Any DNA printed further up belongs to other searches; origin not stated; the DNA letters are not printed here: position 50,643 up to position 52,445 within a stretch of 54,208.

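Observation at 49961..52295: IS-bounded two-gene operon of unknown function; the larger protein ends in a stripped-down kinase-like module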

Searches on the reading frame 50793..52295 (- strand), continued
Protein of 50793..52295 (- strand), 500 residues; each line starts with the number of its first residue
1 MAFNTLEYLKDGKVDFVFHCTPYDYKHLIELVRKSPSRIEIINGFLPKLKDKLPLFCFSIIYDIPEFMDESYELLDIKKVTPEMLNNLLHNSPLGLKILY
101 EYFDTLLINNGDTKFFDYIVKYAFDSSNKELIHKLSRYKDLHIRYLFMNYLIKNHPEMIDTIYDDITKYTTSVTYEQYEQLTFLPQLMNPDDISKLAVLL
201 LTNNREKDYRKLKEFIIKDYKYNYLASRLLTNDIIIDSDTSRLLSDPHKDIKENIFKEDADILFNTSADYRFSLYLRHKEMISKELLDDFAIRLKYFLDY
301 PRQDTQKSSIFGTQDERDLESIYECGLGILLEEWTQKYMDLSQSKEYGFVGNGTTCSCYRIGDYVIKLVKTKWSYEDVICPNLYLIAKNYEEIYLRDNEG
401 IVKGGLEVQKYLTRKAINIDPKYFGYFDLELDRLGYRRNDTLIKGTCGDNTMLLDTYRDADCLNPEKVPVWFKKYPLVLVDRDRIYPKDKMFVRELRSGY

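Call 30: fold_search(model_id=the predicted structure, library=viral)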
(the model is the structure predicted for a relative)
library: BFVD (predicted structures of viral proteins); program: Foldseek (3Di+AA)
matches with E <= 10: 515; with E <= 0.001: 0
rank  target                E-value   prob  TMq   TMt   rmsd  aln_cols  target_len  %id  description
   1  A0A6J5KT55            1.6e-03  1.00  0.20  0.53   7.0       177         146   16  Uncharacterized protein [uncultured Caudovirales phage]
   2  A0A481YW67            4.9e-03  0.96  0.19  0.25  20.4       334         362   15  Putative serine/threonine protein kinase [Marseillevirus LCMAC201]
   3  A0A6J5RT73            5.7e-03  1.00  0.20  0.44   7.0       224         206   13  Protein kinase domain-containing protein [uncultured Caudovirales phage]
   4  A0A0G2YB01            6.3e-03  1.00  0.18  0.19   8.8       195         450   13  Serine threonine-protein kinase [Acanthamoeba polyphaga mimivirus Kroon]
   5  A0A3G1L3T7            8.1e-03  0.96  0.18  0.27  18.2       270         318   16  APH-like putative serine/threonine kinase [Synechococcus phage S-CBWM1]
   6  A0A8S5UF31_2          1.5e-02  0.12  0.09  0.07  26.4       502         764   12  Chromatin remodeling complex ATPase [Myoviridae sp. ctcyQ27]
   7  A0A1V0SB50            1.8e-02  1.00  0.20  0.22   6.2       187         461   15  Serine/threonine protein kinase [Catovirus CTV1]
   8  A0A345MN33            1.8e-02  0.99  0.20  0.50  10.4       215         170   13  (no name in the UniProt tables at hand)
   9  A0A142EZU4            1.9e-02  0.98  0.14  0.31   6.9       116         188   17  (no name in the UniProt tables at hand)
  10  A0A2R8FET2            2.0e-02  0.99  0.18  0.35   6.6       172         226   16  Serine/Threonine protein kinase [Cedratvirus Zaza IHUMI]
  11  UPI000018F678         2.0e-02  0.77  0.12  0.20  15.3       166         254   13  (no name look-up for this kind of identifier)
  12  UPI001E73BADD         2.2e-02  0.84  0.17  0.31  13.5       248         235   16  (no name look-up for this kind of identifier)
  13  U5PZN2                2.3e-02  0.97  0.13  0.27   8.0       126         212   17  Uncharacterized protein [Acinetobacter phage Presley]
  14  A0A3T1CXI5            2.5e-02  0.92  0.18  0.25   7.3       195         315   12  Ser/Thr protein kinase [Acanthamoeba castellanii medusavirus J1]
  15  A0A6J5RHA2            2.6e-02  0.90  0.16  0.20   8.3       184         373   11  Uncharacterized protein [uncultured Caudovirales phage]
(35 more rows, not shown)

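Call 31: search_protein_representatives(alignment_id=A1)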
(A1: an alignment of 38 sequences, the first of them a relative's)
Query: 38 sequences, 496 profile positions. Proteins with E-value up to 0.001 (for the whole library): 202; up to 1e-10: 169; up to 1e-30: 110. The best 150 are listed.
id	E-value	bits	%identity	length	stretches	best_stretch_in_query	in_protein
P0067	2.2e-252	854.6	-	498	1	1-496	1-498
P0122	2.0e-162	557.8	-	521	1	1-494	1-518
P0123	2.6e-155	534.4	-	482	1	1-491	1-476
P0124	1.3e-154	532.1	-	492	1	1-496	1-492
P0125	7.8e-151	519.6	-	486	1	1-496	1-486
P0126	1.7e-148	511.9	-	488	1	1-496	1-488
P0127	2.4e-144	498.2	-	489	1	1-494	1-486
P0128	5.2e-143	493.8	-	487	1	1-496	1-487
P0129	2.4e-140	485.0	-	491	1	1-494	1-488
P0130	3.4e-140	484.5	-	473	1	1-493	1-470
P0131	2.9e-139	481.5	-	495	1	1-485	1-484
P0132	1.9e-137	475.5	-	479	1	4-493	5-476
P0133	3.4e-137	474.6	-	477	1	1-495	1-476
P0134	2.2e-135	468.7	-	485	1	1-491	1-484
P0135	1.2e-132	459.6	-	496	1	1-493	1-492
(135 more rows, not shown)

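Call 35: search_protein_families(library=pfam, proteins=[L021:952-3600:+, L016:1723-3522:+, L028:8021-8872:+, L031:9158-10024:+, L034:2679-3086:+, L035:3915-4814:+, L034:3929-4588:+, L050:8408-9523:+, L034:484-1137:+, L022:1519-4818:+], max_evalue=0.001)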
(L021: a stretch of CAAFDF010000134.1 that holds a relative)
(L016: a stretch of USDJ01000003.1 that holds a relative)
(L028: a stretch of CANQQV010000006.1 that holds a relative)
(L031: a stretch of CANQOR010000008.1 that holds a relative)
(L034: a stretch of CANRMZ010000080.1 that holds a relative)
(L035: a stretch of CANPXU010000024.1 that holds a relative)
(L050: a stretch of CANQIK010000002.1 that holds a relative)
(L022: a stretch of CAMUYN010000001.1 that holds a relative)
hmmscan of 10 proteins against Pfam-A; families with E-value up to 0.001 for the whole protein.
L021:952-3600:+ (882 aa): 3 families
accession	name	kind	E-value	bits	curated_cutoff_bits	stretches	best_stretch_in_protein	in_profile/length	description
PF02896.24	PEP-utilizers_C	-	3.8e-81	272.9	22.8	1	527-877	4-291/293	PEP-utilising enzyme, PEP-binding domain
PF01326.24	PPDK_N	-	3.9e-58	197.7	27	3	66-301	73-222/328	Pyruvate phosphate dikinase, AMP/ATP-binding domain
PF00391.29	PEP-utilizers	-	5.6e-24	84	23.1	1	430-512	3-72/72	PEP-utilising enzyme, mobile domain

L016:1723-3522:+ (599 aa): 2 families
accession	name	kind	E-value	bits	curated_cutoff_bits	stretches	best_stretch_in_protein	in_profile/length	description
PF00239.26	Resolvase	-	6.7e-29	101.3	23.3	1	30-178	1-144/145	Resolvase, N terminal domain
PF07508.19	Recombinase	-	3.6e-21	75.8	21.1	1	199-307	1-102/102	Recombinase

L028:8021-8872:+ (283 aa): 1 family
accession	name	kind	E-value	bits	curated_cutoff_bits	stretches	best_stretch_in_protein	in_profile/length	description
PF13728.12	TraF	-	0.0003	21.1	23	0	48-214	12-175/224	F plasmid transfer operon protein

L031:9158-10024:+ (288 aa): 2 families
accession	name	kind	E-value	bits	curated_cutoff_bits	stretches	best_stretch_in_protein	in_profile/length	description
PF02882.25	THF_DHG_CYH_C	-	4.3e-65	218.4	27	1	130-282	3-156/160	Tetrahydrofolate dehydrogenase/cyclohydrolase, NAD(P)-binding domain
PF00763.28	THF_DHG_CYH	-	9.9e-34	116.5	32.8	1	14-125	1-115/115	Tetrahydrofolate dehydrogenase/cyclohydrolase, catalytic domain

L034:2679-3086:+ (135 aa): 1 family
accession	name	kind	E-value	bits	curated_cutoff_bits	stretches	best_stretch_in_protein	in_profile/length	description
PF04138.20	GtrA_DPMS_TM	-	7.9e-09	36.2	26.1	1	12-126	1-117/117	GtrA/DPMS, transmembrane domain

L035:3915-4814:+ (299 aa): 2 families
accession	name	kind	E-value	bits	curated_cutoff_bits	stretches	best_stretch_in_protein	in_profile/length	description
PF10672.15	Methyltrans_SAM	-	1.1e-17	64.6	27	1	83-254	80-244/286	S-adenosylmethionine-dependent methyltransferase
PF03602.21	Cons_hypoth95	-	6.6e-08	32.9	24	1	123-243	34-146/182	Conserved hypothetical protein 95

L034:3929-4588:+ (219 aa): 1 family
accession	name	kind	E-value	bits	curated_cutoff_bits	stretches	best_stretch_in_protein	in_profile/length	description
PF00849.27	PseudoU_synth_2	-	3.9e-28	99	26.8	1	12-164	1-152/152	RNA pseudouridylate synthase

L050:8408-9523:+ (371 aa): 3 families
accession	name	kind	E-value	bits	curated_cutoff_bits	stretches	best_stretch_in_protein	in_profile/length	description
PF01381.28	HTH_3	-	9.4e-08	32.4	23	1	27-81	1-55/55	Helix-turn-helix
PF12844.13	HTH_19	-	3.4e-06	27.3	30.2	1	24-81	1-58/64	Helix-turn-helix domain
PF13560.12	HTH_31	-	5.4e-05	23.9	27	1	23-80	2-60/64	Helix-turn-helix domain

L034:484-1137:+ (217 aa): 3 families
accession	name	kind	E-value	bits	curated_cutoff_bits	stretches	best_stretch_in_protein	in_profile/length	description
PF13483.12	Lactamase_B_3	-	3.4e-20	73.1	24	1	2-180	1-160/160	Beta-lactamase superfamily domain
PF12706.13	Lactamase_B_2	-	2.3e-16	60.4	27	1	19-181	2-200/200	Beta-lactamase superfamily domain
PF00753.33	Lactamase_B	-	6.3e-10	39.8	22.7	1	5-179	3-195/196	Metallo-beta-lactamase superfamily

L022:1519-4818:+ (1099 aa): 7 families
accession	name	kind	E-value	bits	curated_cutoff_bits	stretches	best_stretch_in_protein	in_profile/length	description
PF17757.6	UvrB_inter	-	4.9e-28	97.5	22.9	1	127-215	2-91/91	UvrB interaction domain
PF00270.35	DEAD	-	3e-27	95.8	26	1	557-714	6-165/167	DEAD/DEAH box helicase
PF00271.37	Helicase_C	-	7.7e-26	90.9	23.5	1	748-856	6-109/110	Helicase conserved C-terminal domain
PF02559.22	CarD_TRCF_RID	-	2.9e-22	78.9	23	1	427-483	1-57/57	CarD-like/TRCF RID domain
PF03461.20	TRCF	-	8.3e-12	45.7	25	1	954-1038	2-86/95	TRCF domain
PF04851.21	ResIII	-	8.7e-11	42.4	22.5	1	549-708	2-162/164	Type III restriction enzyme, res subunit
PF22590.2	Cas3-like_C_2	-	2e-05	25.2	27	0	759-857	2-105/106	CRISPR-associated nuclease/helicase Cas3, C-terminal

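Call 43: search_protein_families(library=pfam, alignment_id=A2, max_evalue=10)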
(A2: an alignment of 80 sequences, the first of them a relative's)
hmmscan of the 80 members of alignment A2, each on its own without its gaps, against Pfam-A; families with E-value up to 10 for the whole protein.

A. member 1, P0001 (500 aa): 2 families
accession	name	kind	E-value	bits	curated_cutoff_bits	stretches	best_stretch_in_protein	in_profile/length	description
PF07262.16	CdiI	-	0.031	14.6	25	1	62-140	12-89/155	CDI immunity protein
PF11506.14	DUF3217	-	0.45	10.9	26.4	1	111-153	34-76/104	Protein of unknown function (DUF3217)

B. families by the number of members that match (of 80 scanned): 77 families (the first 25 are shown)
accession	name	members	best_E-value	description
PF21100.3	MCM_C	2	0.014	MCM protein C-terminal winged helix-turn-helix domain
PF13499.12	EF-hand_7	2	0.15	EF-hand domain pair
PF02811.25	PHP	2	0.17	PHP domain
PF10436.14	BCDHK_Adom3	1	0.0018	Mitochondrial branched-chain alpha-ketoacid dehydrogenase kinase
PF14120.11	YhzD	1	0.0032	YhzD-like protein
PF14379.11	Myb_CC_LHEQLE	1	0.008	MYB-CC type transfactor, LHEQLE motif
PF08679.17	DsrD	1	0.012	Dissimilatory sulfite reductase D (DsrD)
PF14538.11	Raptor_N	1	0.018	Raptor N-terminal CASPase like domain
PF08265.16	YL1_C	1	0.02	YL1 nuclear protein C-terminal domain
PF04433.23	SWIRM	1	0.021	SWIRM domain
PF25500.1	DUF7913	1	0.023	Domain of unknown function (DUF7913)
PF18973.5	CBL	1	0.024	Putative Chitin binding like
PF07262.16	CdiI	1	0.031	CDI immunity protein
PF04729.19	ASF1_hist_chap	1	0.032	ASF1 like histone chaperone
PF22511.2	PBP2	1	0.032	PolB1 Binding Protein 2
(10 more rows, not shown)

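Call 57: search_dna_similar(query=window:50793-52295:-, collection=phages, mode=protein, max_evalue=0.01, max_rows=10)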
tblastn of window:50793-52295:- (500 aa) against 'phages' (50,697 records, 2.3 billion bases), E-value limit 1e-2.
No match.

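Call 58: search_dna_similar(query=window:50793-52295:-, collection=plasmids, mode=protein, max_evalue=0.01, max_rows=10)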
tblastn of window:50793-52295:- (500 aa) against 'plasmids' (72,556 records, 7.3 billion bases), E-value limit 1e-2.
No match.

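Call 68: find_encoding_contigs(protein=P0013, flank=6000, max_places=2)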
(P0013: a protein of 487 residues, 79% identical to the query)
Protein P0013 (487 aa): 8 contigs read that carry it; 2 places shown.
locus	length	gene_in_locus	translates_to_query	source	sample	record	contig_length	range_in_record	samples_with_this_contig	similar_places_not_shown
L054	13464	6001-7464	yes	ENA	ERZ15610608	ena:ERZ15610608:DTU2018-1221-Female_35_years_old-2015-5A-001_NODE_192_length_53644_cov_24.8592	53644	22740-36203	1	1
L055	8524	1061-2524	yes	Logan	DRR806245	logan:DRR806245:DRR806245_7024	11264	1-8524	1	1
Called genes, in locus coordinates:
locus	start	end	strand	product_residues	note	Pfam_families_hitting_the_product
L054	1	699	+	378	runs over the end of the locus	-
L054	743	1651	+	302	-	PF02899:Phage_int_SAM_1, PF13102:Phage_int_SAM_5 (weak), PF13495:Phage_int_SAM_4, PF00589:Phage_integrase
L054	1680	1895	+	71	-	-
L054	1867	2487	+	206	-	PF02661:Fic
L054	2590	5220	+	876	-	PF01326:PPDK_N, PF00391:PEP-utilizers, PF02896:PEP-utilizers_C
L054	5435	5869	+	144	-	-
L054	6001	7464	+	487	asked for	-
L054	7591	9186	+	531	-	PF00239:Resolvase, PF07508:Recombinase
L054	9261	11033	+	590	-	-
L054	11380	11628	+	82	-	PF13412:HTH_24 (faint), PF01381:HTH_3, PF13443:HTH_26 (weak)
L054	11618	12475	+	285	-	PF02498:Bro-N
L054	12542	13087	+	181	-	PF01765:RRF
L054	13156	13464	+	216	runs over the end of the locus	-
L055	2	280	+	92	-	?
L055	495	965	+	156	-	-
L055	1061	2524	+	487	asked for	-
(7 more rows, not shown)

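Call 69: find_encoding_contigs(protein=P0102, flank=6000, max_places=1)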
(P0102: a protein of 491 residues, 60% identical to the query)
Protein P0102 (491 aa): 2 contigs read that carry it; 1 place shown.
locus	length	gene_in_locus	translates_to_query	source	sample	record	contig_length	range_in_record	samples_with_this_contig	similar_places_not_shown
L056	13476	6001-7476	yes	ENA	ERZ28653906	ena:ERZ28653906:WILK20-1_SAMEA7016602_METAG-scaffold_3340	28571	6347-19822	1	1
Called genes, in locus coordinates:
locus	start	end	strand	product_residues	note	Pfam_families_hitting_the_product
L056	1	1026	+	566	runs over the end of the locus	PF13425:O-antigen_lig, PF04932:Wzy_C (weak), PF08660:Alg14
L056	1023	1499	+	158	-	PF04101:Glyco_tran_28_C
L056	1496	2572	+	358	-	PF13439:Glyco_transf_4 (weak), PF00534:Glycos_transf_1, PF13692:Glyco_trans_1_4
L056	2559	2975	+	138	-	PF04138:GtrA_DPMS_TM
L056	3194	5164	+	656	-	PF17191:RecG_wedge, PF00270:DEAD, PF04851:ResIII, PF00271:Helicase_C, PF19833:RecG_dom3_C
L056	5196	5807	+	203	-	PF06161:DUF975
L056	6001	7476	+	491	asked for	-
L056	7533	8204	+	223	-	PF13489:Methyltransf_23 (weak), PF08242:Methyltransf_12, PF13649:Methyltransf_25 (weak)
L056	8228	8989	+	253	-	PF13280:WYL (faint)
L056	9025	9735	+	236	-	PF00561:Abhydrolase_1, PF12146:Hydrolase_4, PF12697:Abhydrolase_6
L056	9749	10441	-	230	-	-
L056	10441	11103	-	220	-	-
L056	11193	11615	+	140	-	-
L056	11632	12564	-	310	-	-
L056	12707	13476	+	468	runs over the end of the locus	-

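Call 70: find_encoding_contigs(protein=P0112, flank=6000, max_places=1)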
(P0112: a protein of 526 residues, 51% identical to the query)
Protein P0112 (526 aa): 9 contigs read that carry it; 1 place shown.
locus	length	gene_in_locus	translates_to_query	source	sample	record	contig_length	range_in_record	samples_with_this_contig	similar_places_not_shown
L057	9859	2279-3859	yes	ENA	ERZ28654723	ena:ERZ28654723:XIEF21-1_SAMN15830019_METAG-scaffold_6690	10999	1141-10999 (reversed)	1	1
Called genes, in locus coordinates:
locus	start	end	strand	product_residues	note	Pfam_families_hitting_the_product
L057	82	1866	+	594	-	PF01841:Transglut_core (faint)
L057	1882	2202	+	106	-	PF24719:Imm33-like (weak), PF09951:Imm33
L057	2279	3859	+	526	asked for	-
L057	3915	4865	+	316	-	-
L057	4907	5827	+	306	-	PF00892:EamA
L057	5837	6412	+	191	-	-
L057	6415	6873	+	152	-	PF00383:dCMP_cyt_deam_1, PF14437:MafB19-deam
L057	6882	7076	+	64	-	-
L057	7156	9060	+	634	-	-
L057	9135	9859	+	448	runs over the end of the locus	PF21799:MurD-like_N, PF08245:Mur_ligase_M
